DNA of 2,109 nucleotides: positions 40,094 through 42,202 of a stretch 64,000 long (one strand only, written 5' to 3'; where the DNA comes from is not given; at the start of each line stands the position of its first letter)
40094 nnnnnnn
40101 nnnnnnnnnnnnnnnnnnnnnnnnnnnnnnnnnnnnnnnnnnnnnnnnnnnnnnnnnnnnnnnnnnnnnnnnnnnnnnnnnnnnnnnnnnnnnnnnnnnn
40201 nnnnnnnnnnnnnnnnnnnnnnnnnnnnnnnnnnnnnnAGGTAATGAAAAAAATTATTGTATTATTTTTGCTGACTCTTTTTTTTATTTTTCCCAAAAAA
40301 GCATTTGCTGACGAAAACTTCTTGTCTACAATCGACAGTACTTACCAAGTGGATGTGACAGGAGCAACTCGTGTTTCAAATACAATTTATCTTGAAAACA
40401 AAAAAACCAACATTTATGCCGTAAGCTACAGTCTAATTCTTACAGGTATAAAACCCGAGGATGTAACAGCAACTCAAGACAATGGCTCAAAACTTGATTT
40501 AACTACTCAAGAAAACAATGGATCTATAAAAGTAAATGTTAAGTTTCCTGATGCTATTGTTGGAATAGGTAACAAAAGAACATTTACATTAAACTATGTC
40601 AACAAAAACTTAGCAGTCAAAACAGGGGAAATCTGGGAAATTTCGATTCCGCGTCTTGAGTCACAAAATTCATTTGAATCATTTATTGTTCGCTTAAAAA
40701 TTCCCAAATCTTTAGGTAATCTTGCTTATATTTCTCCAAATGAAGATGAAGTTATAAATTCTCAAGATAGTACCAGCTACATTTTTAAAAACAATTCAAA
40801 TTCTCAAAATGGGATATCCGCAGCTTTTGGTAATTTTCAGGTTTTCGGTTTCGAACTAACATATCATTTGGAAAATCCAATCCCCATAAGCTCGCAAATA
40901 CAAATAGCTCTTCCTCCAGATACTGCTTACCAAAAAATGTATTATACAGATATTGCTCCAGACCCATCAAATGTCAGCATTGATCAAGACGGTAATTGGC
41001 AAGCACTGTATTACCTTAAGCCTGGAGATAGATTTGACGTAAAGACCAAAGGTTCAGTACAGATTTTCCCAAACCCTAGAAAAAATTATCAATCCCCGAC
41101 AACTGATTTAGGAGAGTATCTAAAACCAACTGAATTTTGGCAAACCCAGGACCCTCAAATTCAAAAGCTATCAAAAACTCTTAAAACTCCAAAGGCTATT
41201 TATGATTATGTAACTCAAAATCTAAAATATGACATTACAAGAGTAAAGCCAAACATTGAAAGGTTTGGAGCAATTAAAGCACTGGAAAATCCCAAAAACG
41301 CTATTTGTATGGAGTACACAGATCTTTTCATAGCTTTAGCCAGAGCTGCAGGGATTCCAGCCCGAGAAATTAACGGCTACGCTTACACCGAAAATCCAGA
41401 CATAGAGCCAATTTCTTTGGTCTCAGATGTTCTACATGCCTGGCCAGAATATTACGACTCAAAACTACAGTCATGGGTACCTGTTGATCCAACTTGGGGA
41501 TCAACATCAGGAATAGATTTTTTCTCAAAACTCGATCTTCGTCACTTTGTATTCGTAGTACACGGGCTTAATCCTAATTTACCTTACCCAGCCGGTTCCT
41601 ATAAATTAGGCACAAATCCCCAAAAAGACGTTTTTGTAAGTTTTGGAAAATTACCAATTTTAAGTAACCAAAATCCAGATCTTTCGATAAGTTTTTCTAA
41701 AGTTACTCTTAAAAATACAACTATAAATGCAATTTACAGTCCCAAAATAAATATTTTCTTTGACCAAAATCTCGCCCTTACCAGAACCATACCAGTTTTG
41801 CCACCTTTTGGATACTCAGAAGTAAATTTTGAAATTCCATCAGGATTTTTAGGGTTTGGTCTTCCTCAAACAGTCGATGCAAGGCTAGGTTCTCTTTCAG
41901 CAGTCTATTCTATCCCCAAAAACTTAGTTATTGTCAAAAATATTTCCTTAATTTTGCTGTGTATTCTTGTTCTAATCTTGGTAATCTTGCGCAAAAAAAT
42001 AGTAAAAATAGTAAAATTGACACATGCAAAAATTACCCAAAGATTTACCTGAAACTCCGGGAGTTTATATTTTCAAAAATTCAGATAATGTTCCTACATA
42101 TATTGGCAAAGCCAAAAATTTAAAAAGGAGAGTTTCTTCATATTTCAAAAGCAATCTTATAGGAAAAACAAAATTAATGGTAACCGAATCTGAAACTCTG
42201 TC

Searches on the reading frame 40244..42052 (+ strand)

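Call 66: search_protein_families(library=pfam, proteins=[window:40244-42052:+], max_evalue=0.00001)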
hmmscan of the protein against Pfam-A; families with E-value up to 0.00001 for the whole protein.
window:40244-42052:+ (602 aa): 1 family
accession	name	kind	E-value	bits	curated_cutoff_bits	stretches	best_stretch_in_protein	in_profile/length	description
PF01841.26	Transglut_core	-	2.2e-19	70.2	23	1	305-416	7-108/108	Transglutaminase-like superfamily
